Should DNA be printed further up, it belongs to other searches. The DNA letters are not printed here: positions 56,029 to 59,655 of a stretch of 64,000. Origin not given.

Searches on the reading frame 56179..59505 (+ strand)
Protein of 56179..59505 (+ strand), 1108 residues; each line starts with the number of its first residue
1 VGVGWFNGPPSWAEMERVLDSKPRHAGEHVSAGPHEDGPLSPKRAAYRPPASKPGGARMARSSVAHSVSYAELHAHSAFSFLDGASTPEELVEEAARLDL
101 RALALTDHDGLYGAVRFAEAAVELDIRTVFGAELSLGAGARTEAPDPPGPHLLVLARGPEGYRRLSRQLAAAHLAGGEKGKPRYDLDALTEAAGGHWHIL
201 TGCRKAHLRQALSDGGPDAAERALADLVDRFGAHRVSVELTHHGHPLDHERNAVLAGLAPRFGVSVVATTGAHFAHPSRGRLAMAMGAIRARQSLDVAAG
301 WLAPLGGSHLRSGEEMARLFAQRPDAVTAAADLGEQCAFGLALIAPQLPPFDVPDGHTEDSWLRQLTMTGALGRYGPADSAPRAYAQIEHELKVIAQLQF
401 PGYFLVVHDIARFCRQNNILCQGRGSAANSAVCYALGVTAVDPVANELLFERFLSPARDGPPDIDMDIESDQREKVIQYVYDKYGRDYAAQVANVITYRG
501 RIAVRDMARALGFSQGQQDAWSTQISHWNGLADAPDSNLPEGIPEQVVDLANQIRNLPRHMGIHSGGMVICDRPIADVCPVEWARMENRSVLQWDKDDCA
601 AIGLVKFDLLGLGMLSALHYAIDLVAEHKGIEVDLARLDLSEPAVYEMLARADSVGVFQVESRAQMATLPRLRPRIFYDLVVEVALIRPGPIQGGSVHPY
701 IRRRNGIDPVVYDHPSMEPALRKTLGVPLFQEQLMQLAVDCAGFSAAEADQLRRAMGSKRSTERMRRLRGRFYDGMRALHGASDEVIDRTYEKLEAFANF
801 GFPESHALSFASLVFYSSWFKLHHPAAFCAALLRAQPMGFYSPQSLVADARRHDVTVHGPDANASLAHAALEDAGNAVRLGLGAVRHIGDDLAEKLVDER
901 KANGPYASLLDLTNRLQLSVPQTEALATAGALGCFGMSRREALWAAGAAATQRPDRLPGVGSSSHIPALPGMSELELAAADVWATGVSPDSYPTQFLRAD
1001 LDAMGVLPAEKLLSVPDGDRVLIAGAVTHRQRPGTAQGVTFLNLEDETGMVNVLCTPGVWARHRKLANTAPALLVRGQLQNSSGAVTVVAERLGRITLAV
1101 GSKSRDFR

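Call 86: search_protein_families(library=pfam, proteins=[window:56179-59505:+], max_evalue=0.00001)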
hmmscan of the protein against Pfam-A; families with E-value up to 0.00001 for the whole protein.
window:56179-59505:+ (1108 aa): 5 families
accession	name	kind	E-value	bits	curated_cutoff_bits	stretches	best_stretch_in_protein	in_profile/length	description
PF07733.18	DNA_pol3_alpha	-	2.2e-83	280.3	23.9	1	362-611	2-260/260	Bacterial DNA polymerase III alpha NTPase domain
PF17657.6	DNA_pol3_finger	-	1.1e-55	187.9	22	1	614-778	1-164/166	Bacterial DNA polymerase III alpha subunit finger domain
PF02811.25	PHP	-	3.6e-31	109.1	26.4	1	72-243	1-164/164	PHP domain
PF14579.12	HHH_6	-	1.7e-21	76.7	25.6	1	855-942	2-90/90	Helix-hairpin-helix motif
PF01336.31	tRNA_anti-codon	-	5.4e-07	29.9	27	1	1021-1093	1-72/75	OB-fold nucleic acid binding domain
